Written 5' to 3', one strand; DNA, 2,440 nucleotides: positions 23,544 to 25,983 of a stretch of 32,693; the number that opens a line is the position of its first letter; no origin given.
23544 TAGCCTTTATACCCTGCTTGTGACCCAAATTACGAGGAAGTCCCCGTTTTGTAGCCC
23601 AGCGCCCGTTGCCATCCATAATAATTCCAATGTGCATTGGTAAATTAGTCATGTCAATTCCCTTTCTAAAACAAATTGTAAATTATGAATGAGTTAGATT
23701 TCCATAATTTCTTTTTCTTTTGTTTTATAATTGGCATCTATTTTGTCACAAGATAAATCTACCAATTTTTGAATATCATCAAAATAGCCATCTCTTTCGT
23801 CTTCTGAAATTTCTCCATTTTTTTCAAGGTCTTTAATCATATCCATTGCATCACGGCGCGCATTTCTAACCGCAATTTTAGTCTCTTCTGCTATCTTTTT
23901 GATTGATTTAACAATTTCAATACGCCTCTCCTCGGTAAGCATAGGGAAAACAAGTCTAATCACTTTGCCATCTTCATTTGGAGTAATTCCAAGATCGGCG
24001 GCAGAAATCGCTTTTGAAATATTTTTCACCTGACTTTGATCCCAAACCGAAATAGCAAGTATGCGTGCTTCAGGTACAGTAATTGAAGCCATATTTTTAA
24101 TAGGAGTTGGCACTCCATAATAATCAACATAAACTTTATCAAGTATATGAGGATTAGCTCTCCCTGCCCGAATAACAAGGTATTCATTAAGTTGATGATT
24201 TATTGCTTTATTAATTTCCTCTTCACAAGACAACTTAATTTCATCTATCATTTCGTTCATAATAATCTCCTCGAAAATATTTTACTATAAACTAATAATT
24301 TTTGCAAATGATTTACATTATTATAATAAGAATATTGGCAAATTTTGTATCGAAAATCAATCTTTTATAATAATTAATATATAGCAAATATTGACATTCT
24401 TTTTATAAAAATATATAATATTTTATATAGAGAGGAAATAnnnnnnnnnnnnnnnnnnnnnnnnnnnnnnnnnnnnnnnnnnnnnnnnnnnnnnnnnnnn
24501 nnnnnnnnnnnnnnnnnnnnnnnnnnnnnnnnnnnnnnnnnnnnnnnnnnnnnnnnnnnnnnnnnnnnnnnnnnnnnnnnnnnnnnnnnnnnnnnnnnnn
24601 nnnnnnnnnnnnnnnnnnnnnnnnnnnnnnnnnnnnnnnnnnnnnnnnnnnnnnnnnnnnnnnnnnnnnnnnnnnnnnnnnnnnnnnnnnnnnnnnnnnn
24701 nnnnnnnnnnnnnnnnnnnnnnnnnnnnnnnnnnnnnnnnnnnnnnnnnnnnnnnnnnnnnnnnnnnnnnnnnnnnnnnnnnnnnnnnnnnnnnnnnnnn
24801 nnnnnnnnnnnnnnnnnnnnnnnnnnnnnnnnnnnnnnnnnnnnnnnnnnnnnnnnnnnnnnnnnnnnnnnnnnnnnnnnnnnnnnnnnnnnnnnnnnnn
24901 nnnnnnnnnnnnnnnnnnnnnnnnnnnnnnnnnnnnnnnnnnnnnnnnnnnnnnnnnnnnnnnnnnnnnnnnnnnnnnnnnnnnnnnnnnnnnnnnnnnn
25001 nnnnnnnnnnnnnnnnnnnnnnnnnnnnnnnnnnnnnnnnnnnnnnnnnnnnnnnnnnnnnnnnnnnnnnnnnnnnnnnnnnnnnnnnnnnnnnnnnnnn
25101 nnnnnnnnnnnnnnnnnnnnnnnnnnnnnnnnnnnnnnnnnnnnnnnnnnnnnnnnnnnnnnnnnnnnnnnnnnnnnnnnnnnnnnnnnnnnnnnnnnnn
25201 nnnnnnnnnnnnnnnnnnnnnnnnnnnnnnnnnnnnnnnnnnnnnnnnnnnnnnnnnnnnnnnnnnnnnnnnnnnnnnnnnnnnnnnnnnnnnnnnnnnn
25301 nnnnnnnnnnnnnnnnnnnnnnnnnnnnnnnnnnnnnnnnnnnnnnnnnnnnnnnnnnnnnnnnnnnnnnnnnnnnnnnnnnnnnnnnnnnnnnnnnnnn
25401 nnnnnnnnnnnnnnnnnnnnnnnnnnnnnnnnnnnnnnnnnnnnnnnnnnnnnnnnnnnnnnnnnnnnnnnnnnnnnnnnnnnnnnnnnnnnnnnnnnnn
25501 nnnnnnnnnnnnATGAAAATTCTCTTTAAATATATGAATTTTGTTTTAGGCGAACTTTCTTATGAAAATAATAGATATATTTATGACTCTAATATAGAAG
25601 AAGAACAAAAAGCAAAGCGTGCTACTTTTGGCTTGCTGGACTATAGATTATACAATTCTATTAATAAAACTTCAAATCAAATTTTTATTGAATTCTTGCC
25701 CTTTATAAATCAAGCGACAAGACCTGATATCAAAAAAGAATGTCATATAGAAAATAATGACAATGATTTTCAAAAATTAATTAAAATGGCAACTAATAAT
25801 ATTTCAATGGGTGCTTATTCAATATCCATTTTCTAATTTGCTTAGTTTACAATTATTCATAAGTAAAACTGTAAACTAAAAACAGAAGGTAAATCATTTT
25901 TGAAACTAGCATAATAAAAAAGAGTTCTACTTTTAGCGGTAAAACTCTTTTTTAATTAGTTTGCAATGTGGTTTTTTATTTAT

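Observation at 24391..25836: Split HipA-family kinase in kinase-first order (HipT-like + downstream HipS-like), with no HipB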

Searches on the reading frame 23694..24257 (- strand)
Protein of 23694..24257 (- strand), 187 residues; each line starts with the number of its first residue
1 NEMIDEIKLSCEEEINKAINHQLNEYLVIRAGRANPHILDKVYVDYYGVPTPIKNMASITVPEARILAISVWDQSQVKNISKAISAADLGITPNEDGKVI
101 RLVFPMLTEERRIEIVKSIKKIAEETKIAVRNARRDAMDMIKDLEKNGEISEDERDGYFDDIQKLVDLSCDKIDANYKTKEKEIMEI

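Call 67: find_related_loci(query=window:23694-24257:-, collection=metagenome_contigs, flank=5000)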
Query window:23694-24257:- (187 aa) in metagenome_contigs; peptide patterns used: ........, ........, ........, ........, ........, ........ (x = any residue, [..] = any of these).
460 stretches matched a pattern; 254 encode a relative of the query (tblastn E <= 1e-3); the best 80 are kept; 80 distinct loci.
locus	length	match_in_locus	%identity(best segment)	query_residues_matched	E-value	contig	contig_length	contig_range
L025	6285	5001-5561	96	1-187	9e-120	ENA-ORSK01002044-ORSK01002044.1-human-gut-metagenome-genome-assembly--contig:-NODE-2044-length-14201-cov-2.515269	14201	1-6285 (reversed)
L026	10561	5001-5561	86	1-187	4e-107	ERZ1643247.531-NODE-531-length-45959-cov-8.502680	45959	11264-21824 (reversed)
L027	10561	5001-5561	84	1-187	4e-107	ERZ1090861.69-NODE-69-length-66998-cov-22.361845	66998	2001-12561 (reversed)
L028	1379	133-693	82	1-187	3e-112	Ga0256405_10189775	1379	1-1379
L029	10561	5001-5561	82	1-187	4e-103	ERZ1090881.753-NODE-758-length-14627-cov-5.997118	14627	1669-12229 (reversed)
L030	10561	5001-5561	82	1-187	6e-103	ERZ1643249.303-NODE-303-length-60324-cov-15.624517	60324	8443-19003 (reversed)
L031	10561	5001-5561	81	1-187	1e-102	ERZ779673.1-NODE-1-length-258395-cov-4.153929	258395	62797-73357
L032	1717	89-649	80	1-187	2e-105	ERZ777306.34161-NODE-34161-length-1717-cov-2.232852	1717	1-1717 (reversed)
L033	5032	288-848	72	1-187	2e-89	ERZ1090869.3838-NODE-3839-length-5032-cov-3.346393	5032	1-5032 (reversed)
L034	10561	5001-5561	64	1-187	9e-78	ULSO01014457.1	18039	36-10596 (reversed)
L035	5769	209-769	63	1-187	1e-77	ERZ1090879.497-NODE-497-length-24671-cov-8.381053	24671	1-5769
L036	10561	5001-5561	63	1-187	2e-76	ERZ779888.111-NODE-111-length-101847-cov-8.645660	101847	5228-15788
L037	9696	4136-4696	63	1-187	3e-76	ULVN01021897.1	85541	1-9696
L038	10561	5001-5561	62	1-187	5e-76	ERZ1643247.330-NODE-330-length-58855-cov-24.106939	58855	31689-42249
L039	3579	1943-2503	61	1-187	2e-74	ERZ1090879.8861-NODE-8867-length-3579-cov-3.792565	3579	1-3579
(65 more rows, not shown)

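Call 82: search_protein_families(library=padloc, proteins=[L036:2815-4812:+], max_evalue=0.1)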
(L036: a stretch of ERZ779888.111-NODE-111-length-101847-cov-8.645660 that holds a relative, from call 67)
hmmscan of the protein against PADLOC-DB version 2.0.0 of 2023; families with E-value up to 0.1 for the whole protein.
L036:2815-4812:+ (666 aa): 0 families

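Call 85: search_protein_families(library=pfam, proteins=[L026:4627-4827:+, L036:2815-4812:+], max_evalue=0.1)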
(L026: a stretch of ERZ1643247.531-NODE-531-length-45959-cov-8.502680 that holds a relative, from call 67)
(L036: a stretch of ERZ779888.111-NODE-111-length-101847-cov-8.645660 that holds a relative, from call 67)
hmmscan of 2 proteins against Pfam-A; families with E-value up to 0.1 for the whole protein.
L026:4627-4827:+ (67 aa): 23 families
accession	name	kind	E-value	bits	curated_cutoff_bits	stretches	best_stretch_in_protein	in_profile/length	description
PF01381.28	HTH_3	-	1.2e-17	64.1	23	1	11-65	1-55/55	Helix-turn-helix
PF13443.12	HTH_26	-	3e-11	43.8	22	1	10-66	1-58/63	Cro/C1-type HTH DNA-binding domain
PF12844.13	HTH_19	-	9.8e-09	35.4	30.2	1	9-66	2-59/64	Helix-turn-helix domain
PF07022.19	Phage_CI_repr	-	2.3e-05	25.1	22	1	21-65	14-57/65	Bacteriophage CI repressor helix-turn-helix domain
PF13560.12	HTH_31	-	6.2e-05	23.7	27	1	18-61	13-57/64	Helix-turn-helix domain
PF17762.8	HTH_ParB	-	0.00019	21.9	22.6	1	10-39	11-40/102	ParB HTH domain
PF21716.3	dnstrm_HI1420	-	0.00034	20.9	27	1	4-62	30-86/90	Probable addiction module antidote protein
PF05269.17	Phage_CII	-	0.00068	20.3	21.3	1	18-39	22-43/91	Bacteriophage CII protein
PF08279.18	HTH_11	-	0.0012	19.1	25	1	15-38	9-34/55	HTH domain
PF13384.12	HTH_23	-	0.0014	18.8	24.6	1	19-39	17-37/50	Homeodomain-like domain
PF13545.12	HTH_Crp_2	-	0.0034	17.7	27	1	19-38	22-41/70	Crp-like helix-turn-helix domain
PF04814.19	HNF-1_N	-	0.0074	17.2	29.7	1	9-43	124-157/175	Hepatocyte nuclear factor 1 (HNF-1), N terminus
PF13412.12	HTH_24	-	0.0075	16.3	21.9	1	11-37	9-35/48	Winged helix-turn-helix DNA-binding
PF01047.28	MarR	-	0.0095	16.2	24.6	1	11-39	9-37/59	MarR family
PF13744.12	HTH_37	-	0.029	14.6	27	1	3-38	15-50/80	Helix-turn-helix domain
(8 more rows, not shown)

L036:2815-4812:+ (666 aa): 1 family
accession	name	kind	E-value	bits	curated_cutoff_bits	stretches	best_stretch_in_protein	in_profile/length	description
PF02520.22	ANIS5_cation-bd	-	0.071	13.6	29.3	0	454-516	30-92/109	SXP/RAL-2 family protein Ani s 5-like, metal-binding domain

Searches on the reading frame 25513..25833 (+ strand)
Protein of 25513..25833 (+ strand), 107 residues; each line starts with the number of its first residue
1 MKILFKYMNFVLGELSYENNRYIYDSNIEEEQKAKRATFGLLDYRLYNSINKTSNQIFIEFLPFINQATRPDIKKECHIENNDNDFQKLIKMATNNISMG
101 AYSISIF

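Call 3: search_protein_families(library=pfam, proteins=[window:25513-25833:+], max_evalue=10)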
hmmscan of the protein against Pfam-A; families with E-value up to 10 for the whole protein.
window:25513-25833:+ (107 aa): 0 families

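Call 4: search_protein_families(library=ncbifam, proteins=[window:25513-25833:+], max_evalue=10)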
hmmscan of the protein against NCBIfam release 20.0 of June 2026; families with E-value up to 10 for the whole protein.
window:25513-25833:+ (107 aa): 0 families

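Call 7: search_solved_structures(query=window:25513-25833:+, max_evalue=10, show_alignments=2)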
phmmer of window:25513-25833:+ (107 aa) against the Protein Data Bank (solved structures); distinct sequences matched with E-value up to 10: 0.

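Call 8: search_protein_families(library=padloc, proteins=[window:25513-25833:+], max_evalue=10)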
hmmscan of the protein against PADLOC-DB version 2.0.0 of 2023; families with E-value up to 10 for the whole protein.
window:25513-25833:+ (107 aa): 1 family
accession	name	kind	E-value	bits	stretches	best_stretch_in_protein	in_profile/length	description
PDLC04348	PDC-M03B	-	0.0068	14.1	1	8-90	18-103/248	-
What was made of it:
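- On PADLOC PDC-M03 (candidate defence system): E 0.0068, covering only profile positions 18-103 of 248 (call 8).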

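Call 9: search_protein_families(library=phrogs, proteins=[window:25513-25833:+], max_evalue=10)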
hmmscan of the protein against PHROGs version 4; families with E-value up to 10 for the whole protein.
window:25513-25833:+ (107 aa): 1 family
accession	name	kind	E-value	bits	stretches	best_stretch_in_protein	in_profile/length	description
phrog_37280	-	unknown function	0.062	14.2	1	45-104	34-91/108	-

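Call 20: find_homologous_proteins(query=window:25513-25833:+)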
Query window:25513-25833:+ (107 aa): 7 proteins with E <= 0.001 among 7 candidates.
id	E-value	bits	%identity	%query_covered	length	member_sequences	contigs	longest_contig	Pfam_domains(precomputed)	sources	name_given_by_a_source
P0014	1.2e-62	226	99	100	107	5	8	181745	-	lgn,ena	-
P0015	2.8e-50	186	82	100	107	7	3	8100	-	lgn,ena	-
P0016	1.6e-36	142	66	99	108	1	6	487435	-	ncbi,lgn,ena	-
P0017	1.7e-36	142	66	99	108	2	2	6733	-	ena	-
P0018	2.4e-36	142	65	99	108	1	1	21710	-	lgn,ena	-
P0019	1.5e-35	139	65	99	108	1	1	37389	-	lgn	-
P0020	2.0e-33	132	61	99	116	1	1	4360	-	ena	-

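Call 22: search_solved_structures(query=A2, max_evalue=10, show_alignments=4)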
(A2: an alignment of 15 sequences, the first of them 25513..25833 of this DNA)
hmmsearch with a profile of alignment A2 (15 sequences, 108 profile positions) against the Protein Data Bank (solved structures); distinct sequences matched with E-value up to 10: 1.
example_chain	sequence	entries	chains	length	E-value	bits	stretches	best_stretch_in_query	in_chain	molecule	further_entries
9ijj_4R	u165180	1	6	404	1.3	12.5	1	36-96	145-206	Putative aspartate aminotransferase, cytoplasmic 2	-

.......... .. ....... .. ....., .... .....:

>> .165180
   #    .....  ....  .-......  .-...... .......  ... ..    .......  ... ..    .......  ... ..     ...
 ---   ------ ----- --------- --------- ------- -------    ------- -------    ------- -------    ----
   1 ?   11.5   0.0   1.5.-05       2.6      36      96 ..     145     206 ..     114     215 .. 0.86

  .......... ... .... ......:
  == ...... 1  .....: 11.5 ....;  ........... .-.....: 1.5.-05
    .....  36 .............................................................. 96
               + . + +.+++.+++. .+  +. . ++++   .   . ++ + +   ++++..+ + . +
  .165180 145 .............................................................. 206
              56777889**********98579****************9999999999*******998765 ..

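Call 26: find_homologous_proteins(query=A2, max_evalue=0.01)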
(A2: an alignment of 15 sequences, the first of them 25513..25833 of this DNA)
Query A2 (15 sequences) (107 aa, profile of the alignment): 20 proteins with E <= 0.01 among 404 candidates.
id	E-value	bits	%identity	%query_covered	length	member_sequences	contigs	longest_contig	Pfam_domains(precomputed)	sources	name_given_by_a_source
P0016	9.8e-47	175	66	99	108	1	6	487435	-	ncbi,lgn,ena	-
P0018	1.2e-46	175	65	99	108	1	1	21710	-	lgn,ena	-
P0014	1.9e-46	174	99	100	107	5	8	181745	-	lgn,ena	-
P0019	2.4e-46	174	65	99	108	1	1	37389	-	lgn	-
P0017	3.0e-46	174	66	99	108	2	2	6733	-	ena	-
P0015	7.1e-45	169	82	100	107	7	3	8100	-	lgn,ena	-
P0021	2.0e-44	168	49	99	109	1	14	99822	-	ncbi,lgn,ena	-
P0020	2.6e-44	168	61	99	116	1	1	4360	-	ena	-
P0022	4.2e-43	164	48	100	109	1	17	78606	-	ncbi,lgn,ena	-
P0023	4.8e-43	164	59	99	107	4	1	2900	-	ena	-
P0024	2.5e-42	161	49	99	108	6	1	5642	-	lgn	-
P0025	6.6e-42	160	47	100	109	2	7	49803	-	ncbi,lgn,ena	-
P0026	3.1e-41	158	44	99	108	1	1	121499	-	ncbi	-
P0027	5.4e-41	157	46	100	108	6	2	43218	-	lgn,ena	-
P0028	2.5e-39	152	45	100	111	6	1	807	-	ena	-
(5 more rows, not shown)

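Call 36: predict_structure(alignment_id=A3)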
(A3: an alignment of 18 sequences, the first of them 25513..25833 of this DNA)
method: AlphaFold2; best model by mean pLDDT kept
length: 107 residues; sequences in the alignment: 18
mean_pLDDT: 96.2   pTM: 0.87
mean pLDDT of the five models: 96.2, 95.7, 95.6, 95.3, 94.9
residues with pLDDT >= 90: 102; 70-90: 5; 50-70: 0; < 50: 0
segments of 3 or more residues with pLDDT < 50: none
pLDDT, mean of each block of 10 residues (from residue 1): 96 98 98 95 93 98 96 97 97 96 95
secondary structure, 60 per line:
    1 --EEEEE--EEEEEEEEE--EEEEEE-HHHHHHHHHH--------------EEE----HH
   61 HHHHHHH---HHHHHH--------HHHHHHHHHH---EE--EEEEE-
elements in order: E3-7 E10-18 E21-26 H28-37 E52-54 H59-67 H71-76 H85-94 E102-106
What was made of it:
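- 25513..25836 (+): 107-aa HipS-like protein with the fold of HipA N-subdomain 1. It overlaps the kinase stop by 17 nt and has a GGAGG Shine-Dalgarno at 25502-25506. An alternative in-frame ATG lies at 25510. AF2 pLDDT 96.2 (call 36).
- The small protein gives a confident, compact model (call 36).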

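Call 39: fold_search(model_id=the predicted structure, library=pdb)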
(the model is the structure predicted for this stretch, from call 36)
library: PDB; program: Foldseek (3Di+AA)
matches with E <= 10: 105; with E <= 0.001: 0
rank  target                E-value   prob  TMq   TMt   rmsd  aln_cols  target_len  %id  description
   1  7ab3_E                5.6e-03  1.00  0.63  0.65   4.0       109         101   16  Crystal structure of the Escherichia coli toxin-antitoxin system HipBST (HipT S57A) (released 2022-01-12)
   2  7ab3_B                2.8e-02  0.98  0.58  0.61   4.2       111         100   14  Crystal structure of the Escherichia coli toxin-antitoxin system HipBST (HipT S57A) (released 2022-01-12)
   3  8ezr_A                3.0e-02  0.96  0.51  0.54   5.6       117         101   14  Crystal structure of the HipS(Lp)-HipT(Lp) complex from Legionella pneumophila, native protein (released 2023-09-27)
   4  7vkb_B                5.4e-02  0.92  0.52  0.54   5.6       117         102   15  Crystal structure of the a bacterial kinase complex (released 2022-06-29)
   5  4yg7_K                8.5e-02  0.90  0.58  0.19   4.2       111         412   17  Structure of FL autorepression promoter complex (released 2015-07-29)
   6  3hzi_A                2.3e-01  0.57  0.50  0.17   5.8       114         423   13  Structure of mdt protein (released 2009-07-28)
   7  3tpb                  2.6e-01  0.69  0.55  0.18   5.1       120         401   16  Structure of HipA(S150A) (released 2012-10-03)
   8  3dnv_A                4.3e-01  0.66  0.57  0.18   4.9       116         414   17  MDT Protein (released 2009-01-27)
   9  3tpe                  4.6e-01  0.63  0.58  0.19   4.3       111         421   18  The phipa p3121 structure (released 2012-10-03)
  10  3tpt_A                4.6e-01  0.44  0.51  0.17   5.2       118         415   14  Structure of HipA(D309Q) bound to ADP (released 2012-10-03)
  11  4pu4_A                4.6e-01  0.35  0.49  0.15   6.6       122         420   11  Shewanella oneidensis MR-1 Toxin Antitoxin System HipA, HipB and its operator DNA complex (space group P21) (released 2014-08-06)
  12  3dnu                  5.6e-01  0.41  0.51  0.17   5.5       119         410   13  structure of MDT protein (released 2009-01-27)
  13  4pu4_B                5.9e-01  0.30  0.49  0.16   6.5       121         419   10  Shewanella oneidensis MR-1 Toxin Antitoxin System HipA, HipB and its operator DNA complex (space group P21) (released 2014-08-06)
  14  7cma_A                6.8e-01  0.30  0.21  0.15   1.5        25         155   40  Structure of A151R from African swine fever virus Georgia (released 2021-06-02)
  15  2wiu_C                7.2e-01  0.33  0.51  0.18   5.8       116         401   11  Mercury-modified bacterial persistence regulator hipBA (released 2009-07-28)
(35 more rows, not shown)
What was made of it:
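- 25513..25836 (+): Nineteen of the top 21 hits are HipS or HipA (call 39).
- On HipBST: The best PDB matches are HipS 7ab3_E (TM 0.63/0.65), 8ezr_A and 7vkb_B, followed by HipA N-terminal regions (calls 36, 39).
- Checked: The resemblance is real at the level of fold (call 39).
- A partner with the HipS fold points to the Hip TA architecture (call 39).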

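Call 50: search_protein_families(library=pfam, alignment_id=A5, max_evalue=10)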
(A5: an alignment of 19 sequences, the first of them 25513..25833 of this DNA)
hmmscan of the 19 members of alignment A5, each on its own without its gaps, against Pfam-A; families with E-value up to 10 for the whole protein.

A. member 1, window:25513-25833:+ (107 aa): 0 families

B. families by the number of members that match (of 19 scanned): 11 families
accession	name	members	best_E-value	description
PF24705.1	DUF7668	1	0.015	Domain of unknown function (DUF7668)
PF15656.11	Tox-HDC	1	0.017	Toxin with a H, D/N and C signature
PF23013.2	IML1_N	1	0.029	IML1 N-terminal double psi beta barrel domain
PF21549.2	PRDM2_PR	1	0.077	PR domain zinc finger protein 2, PR domain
PF21632.3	MOV-10_N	1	0.1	Helicase MOV-10, N-terminal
PF13051.11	DUF3912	1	0.1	Protein of unknown function (DUF3912)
PF13657.11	Couple_hipA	1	0.1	HipA N-terminal domain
PF13053.11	DUF3914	1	0.11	Protein of unknown function (DUF3914)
PF12888.12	Lipid_bd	1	0.13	Lipid-binding putative hydrolase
PF12751.13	Vac7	1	0.18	Vacuolar segregation subunit 7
PF06098.16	Radial_spoke_3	1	0.22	Radial spoke protein 3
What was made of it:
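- On HipBST: One of 19 relatives hits at E 0.1 (call 50), and one further homologue at E 0.009, below the cut-off (call 85).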

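Call 51: search_protein_families(library=padloc, alignment_id=A5, max_evalue=1)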
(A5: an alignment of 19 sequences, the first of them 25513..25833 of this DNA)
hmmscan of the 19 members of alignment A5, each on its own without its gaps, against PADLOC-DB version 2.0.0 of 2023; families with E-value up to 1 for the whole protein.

A. member 1, window:25513-25833:+ (107 aa): 1 family
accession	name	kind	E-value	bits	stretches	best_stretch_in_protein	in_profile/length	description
PDLC04348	PDC-M03B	-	0.0068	14.1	1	8-90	18-103/248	-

B. families by the number of members that match (of 19 scanned): 4 families
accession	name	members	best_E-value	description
PDLC04348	PDC-M03B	6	0.00021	-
PDLC04352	PDC-M03B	4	0.0019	-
PDLC04349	PDC-M03B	1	6.9e-05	-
PDLC00866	E2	1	0.019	E2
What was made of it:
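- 25513..25836 (+): PADLOC PDC-M03B E 0.0068, and 11 hits across three PDC-M03B models among the 19 relatives (calls 8, 51).
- On PADLOC PDC-M03 (candidate defence system): The three PDC-M03B models gave 11 hits among the 19 relatives, the best at 6.9e-5 (call 51).
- Both proteins hit models of a candidate defence system (calls 8, 51).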

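Call 90: search_solved_structures(query=A8, max_evalue=10, show_alignments=3)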
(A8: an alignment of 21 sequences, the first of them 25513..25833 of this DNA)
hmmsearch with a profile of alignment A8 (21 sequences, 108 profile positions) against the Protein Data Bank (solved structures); distinct sequences matched with E-value up to 10: 4.
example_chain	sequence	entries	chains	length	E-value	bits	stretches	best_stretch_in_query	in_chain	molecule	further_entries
7edr_C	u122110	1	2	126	0.2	15.1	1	18-93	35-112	Moesin/ezrin/radixin homolog 2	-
8fbl_A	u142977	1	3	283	0.84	13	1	30-79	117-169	Proton-activated chloride channel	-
7jna_A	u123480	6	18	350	1.2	12.5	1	30-79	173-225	Proton-activated chloride channel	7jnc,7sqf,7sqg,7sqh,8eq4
8zlb_A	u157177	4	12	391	1.3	12.5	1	30-79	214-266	Proton-activated chloride channel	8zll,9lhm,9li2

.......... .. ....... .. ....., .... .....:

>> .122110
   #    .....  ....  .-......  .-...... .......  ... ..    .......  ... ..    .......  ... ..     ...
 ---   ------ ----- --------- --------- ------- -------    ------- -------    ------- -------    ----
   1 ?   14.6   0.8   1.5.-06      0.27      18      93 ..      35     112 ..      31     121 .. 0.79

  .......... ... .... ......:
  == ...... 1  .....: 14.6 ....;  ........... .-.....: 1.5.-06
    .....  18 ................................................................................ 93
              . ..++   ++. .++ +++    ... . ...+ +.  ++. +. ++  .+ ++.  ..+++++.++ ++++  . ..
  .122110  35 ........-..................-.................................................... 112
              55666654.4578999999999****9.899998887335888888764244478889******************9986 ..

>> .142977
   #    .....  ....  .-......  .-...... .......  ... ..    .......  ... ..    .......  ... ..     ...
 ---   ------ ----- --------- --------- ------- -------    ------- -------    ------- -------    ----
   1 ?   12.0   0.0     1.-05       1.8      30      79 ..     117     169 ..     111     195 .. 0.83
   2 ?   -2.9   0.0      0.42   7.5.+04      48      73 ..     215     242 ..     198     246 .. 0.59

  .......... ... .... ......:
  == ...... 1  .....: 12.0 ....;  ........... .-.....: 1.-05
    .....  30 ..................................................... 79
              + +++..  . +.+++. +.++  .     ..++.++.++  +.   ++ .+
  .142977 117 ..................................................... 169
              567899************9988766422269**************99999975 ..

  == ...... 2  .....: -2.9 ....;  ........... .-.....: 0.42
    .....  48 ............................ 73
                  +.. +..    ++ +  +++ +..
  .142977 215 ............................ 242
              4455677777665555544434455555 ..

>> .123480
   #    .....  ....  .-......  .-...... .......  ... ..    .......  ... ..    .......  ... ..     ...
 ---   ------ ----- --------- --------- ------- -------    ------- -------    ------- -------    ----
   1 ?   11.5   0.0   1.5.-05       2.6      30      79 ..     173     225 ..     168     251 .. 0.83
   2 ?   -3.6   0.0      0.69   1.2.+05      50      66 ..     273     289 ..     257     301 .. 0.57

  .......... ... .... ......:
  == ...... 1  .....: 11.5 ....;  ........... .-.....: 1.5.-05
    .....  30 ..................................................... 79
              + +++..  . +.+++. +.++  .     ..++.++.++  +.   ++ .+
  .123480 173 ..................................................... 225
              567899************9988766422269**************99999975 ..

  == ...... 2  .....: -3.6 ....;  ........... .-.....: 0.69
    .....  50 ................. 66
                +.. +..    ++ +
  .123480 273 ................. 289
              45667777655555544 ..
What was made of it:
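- Tried and rejected: Enlarging the small-protein profile still did not reach HipS (call 90).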
